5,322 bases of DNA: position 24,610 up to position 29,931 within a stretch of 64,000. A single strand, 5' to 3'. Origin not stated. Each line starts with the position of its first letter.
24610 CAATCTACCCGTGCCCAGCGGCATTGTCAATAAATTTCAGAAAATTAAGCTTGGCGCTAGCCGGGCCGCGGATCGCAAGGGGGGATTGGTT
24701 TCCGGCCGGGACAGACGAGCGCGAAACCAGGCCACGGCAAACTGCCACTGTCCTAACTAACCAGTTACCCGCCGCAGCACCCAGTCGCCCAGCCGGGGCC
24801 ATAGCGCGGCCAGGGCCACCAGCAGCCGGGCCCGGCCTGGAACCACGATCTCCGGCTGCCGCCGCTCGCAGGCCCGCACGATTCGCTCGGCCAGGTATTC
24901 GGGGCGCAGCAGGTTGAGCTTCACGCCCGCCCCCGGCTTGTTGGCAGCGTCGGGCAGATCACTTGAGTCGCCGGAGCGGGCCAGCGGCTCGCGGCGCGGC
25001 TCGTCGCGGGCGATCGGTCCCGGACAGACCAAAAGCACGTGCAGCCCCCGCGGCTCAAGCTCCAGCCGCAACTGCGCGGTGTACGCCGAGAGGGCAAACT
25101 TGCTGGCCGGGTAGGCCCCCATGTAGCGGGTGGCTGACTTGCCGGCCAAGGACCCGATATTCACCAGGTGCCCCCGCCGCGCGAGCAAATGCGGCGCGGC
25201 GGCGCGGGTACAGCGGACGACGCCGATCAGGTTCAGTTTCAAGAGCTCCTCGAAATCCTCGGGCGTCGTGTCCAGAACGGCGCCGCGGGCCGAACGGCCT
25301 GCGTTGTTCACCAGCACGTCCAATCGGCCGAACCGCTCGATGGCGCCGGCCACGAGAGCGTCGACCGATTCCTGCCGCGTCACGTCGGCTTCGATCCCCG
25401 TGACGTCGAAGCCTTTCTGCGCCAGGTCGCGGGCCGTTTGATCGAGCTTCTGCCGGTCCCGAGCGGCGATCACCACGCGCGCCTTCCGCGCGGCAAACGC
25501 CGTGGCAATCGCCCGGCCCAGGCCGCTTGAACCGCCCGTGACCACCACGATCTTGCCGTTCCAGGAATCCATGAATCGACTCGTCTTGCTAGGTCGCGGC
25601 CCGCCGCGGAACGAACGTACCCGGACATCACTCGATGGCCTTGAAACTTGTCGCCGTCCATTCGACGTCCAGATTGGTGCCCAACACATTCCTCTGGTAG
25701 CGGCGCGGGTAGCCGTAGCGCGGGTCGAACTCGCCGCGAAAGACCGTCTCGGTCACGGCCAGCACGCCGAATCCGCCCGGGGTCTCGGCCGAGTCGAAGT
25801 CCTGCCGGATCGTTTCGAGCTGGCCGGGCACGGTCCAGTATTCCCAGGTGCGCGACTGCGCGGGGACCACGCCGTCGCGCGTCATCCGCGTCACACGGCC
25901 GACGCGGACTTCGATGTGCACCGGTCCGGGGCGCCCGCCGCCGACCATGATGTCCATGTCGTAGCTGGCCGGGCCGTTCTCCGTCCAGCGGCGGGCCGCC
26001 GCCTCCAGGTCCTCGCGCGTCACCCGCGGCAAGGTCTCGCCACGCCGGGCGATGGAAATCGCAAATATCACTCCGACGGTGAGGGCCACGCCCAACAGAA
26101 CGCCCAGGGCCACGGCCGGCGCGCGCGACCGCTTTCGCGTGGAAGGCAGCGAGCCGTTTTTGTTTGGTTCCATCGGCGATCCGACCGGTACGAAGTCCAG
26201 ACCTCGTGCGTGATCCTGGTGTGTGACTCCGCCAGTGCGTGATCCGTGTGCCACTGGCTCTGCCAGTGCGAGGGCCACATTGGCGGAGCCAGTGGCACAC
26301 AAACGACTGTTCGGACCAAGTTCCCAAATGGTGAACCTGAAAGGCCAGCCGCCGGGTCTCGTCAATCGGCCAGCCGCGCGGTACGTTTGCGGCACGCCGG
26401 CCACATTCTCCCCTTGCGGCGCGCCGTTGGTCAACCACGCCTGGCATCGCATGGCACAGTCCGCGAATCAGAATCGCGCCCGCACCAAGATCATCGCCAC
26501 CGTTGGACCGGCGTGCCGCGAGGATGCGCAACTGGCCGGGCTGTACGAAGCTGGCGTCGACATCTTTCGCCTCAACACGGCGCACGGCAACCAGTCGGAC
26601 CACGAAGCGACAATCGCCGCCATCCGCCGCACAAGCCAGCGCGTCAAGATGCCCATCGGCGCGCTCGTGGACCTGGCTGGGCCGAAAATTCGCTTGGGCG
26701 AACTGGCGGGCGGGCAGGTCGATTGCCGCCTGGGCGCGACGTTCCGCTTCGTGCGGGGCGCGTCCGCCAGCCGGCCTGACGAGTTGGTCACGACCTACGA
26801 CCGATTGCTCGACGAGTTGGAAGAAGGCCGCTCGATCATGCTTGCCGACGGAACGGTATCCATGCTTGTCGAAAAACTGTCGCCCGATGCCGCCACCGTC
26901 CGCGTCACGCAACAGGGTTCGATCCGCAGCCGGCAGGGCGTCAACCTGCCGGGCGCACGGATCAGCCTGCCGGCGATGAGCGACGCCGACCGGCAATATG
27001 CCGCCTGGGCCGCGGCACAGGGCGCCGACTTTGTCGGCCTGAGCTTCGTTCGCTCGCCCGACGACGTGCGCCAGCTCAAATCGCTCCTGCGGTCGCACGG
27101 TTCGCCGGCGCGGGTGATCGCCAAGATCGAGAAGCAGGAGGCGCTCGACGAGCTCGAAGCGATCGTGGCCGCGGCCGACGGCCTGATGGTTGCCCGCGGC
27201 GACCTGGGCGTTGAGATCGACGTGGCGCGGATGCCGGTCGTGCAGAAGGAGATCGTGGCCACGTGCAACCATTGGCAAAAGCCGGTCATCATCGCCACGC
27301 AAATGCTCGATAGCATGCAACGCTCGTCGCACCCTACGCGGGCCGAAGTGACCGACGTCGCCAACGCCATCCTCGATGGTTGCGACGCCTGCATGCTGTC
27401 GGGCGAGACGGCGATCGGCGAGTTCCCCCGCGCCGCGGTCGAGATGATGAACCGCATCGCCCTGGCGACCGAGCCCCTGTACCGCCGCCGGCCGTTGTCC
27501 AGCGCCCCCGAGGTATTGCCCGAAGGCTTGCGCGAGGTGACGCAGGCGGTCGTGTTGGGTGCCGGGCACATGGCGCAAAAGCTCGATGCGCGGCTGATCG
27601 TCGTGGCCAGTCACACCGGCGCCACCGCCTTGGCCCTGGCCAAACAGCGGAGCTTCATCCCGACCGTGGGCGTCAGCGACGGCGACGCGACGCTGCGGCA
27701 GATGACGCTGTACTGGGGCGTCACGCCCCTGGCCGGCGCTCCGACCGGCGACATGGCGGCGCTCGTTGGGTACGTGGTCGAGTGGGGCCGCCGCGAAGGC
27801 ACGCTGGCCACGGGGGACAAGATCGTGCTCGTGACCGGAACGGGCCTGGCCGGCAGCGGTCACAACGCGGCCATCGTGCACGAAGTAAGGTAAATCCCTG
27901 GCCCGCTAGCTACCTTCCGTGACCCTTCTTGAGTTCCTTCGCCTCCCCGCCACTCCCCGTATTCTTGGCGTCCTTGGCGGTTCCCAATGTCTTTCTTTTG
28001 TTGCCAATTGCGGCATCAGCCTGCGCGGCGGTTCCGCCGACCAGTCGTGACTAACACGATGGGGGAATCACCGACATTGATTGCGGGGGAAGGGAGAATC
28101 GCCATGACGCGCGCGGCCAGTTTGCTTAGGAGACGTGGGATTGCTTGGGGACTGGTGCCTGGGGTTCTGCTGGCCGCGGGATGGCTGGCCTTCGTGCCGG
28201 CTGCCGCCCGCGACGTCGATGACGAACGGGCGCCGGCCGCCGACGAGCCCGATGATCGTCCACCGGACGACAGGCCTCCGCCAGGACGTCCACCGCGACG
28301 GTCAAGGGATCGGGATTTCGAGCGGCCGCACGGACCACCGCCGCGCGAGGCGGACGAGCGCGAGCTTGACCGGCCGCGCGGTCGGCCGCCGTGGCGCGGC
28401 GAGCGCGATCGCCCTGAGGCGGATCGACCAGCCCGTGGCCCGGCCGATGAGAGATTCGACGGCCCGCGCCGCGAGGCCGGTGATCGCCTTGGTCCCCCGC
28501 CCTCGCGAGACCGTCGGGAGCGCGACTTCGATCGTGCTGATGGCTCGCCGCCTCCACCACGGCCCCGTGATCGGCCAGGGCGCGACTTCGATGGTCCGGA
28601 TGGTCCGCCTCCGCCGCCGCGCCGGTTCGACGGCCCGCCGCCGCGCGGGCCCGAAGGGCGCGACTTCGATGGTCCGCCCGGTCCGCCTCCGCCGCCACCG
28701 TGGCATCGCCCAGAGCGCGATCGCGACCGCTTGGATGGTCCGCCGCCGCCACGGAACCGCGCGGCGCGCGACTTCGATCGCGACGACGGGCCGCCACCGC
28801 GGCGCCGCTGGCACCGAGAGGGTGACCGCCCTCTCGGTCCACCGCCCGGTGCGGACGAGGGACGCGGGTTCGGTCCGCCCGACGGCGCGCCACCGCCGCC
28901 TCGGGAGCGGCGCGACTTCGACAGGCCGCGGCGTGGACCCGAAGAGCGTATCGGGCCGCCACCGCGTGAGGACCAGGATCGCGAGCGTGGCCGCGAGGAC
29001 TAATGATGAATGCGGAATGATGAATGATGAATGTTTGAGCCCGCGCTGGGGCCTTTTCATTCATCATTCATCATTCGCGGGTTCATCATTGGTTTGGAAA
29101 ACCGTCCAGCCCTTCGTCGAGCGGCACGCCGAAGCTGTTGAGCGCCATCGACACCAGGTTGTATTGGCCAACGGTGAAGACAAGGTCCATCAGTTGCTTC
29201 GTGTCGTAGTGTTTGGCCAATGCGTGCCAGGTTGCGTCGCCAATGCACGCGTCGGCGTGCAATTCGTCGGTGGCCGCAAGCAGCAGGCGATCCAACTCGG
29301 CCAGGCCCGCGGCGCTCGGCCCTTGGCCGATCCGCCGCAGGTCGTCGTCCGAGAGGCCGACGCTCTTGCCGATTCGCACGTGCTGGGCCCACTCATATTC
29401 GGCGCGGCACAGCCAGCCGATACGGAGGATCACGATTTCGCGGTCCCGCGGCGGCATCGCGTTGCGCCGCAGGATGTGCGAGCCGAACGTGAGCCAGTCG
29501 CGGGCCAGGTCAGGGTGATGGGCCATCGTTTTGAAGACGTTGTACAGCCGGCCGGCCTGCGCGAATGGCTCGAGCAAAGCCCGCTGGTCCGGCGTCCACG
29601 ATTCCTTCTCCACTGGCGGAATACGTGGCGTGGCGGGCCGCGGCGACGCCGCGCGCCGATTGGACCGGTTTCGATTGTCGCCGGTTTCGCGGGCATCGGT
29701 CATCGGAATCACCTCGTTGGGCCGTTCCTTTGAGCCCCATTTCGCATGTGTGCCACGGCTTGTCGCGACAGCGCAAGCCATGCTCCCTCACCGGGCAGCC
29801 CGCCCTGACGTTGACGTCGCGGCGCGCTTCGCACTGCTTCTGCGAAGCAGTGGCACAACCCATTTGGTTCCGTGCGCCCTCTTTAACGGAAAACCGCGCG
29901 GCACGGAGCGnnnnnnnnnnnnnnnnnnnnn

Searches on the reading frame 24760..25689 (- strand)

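Call 79: search_protein_families(library=pfam, proteins=[window:24760-25689:-], max_evalue=0.0001)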
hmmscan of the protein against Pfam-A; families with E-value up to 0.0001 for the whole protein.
window:24760-25689:- (310 aa): 4 families
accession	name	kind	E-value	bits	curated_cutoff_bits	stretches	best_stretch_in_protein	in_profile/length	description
PF00106.31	adh_short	-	7.4e-53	179.4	26.6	1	46-227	1-183/195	short chain dehydrogenase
PF13561.12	adh_short_C2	-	1.6e-41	142.8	27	1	55-228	6-178/236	Enoyl-(Acyl carrier protein) reductase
PF08659.16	KR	-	3.5e-13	50.3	22.6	1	48-204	3-160/180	KR domain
PF01370.27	Epimerase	-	4.9e-06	26.6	20.9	1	48-199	1-148/240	NAD dependent epimerase/dehydratase family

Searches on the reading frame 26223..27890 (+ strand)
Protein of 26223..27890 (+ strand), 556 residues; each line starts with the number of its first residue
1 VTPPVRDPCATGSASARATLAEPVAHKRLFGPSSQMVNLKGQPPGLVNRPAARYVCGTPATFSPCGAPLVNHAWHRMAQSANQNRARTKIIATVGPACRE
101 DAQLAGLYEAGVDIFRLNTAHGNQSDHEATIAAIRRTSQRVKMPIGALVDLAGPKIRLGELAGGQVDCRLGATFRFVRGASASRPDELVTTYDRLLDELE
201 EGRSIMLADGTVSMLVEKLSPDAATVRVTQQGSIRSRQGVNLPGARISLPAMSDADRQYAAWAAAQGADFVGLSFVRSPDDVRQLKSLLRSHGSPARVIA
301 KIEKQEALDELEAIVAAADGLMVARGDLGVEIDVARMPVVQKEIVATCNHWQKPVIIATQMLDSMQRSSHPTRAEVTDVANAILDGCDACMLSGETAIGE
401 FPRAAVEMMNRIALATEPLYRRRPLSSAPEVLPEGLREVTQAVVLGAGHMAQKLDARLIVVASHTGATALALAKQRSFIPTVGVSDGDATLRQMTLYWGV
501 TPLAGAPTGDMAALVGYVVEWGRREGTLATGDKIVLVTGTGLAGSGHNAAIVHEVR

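Call 79: search_protein_families(library=pfam, proteins=[window:26223-27890:+], max_evalue=0.0001)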
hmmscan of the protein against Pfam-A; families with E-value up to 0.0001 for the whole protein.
window:26223-27890:+ (556 aa): 3 families
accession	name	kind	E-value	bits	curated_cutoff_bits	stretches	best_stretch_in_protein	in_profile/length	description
PF00224.27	PK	-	1.2e-100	337.3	30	1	87-406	3-328/328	Pyruvate kinase, barrel domain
PF02887.21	PK_C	-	4.4e-21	75.5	28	1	442-547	2-107/114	Pyruvate kinase, alpha/beta domain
PF00478.31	IMPDH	-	3.7e-05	23.3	25.6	1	78-152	83-157/345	IMP dehydrogenase / GMP reductase domain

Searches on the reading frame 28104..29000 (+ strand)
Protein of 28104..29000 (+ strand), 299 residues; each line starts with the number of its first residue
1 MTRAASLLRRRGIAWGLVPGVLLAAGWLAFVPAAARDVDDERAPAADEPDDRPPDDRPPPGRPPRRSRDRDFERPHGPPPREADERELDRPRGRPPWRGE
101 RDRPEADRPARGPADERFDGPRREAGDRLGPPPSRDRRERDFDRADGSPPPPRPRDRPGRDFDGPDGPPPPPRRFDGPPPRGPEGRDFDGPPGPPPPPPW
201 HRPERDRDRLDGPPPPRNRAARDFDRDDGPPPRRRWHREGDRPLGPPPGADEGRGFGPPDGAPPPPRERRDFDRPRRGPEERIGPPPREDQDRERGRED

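Call 76: search_protein_families(library=pfam, proteins=[window:28104-29000:+], max_evalue=0.01)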
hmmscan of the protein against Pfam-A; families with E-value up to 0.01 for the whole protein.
window:28104-29000:+ (299 aa): 0 families

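Call 104: list_cluster_members(proteins=[window:38627-38983:+, window:38678-38983:+, window:28104-29000:+, window:28059-29000:+, window:27987-29000:+, window:39162-39824:+])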
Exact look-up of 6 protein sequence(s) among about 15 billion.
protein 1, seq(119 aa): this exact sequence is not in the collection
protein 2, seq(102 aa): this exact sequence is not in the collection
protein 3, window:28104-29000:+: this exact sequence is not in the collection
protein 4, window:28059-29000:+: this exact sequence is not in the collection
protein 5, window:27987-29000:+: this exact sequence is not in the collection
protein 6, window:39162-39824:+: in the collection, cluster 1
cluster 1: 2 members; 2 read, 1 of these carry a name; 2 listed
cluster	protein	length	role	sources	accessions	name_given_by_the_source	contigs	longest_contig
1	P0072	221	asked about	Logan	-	-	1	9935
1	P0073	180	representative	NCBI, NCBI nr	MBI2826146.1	MAG: AbrB/MazE/SpoVT family DNA-binding domain-containing protein [Planctomycetia ... | AbrB/MazE/SpoVT family DNA-binding domain-containing protein [Planctomycetia bacterium]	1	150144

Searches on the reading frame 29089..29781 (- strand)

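Call 79: search_protein_families(library=pfam, proteins=[window:29089-29781:-], max_evalue=0.0001)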
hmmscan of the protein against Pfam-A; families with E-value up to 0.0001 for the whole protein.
window:29089-29781:- (231 aa): 1 family
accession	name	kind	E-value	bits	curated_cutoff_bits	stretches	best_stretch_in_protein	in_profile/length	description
PF02627.25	CMD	-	2.1e-09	37.7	23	1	90-170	1-82/84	Carboxymuconolactone decarboxylase family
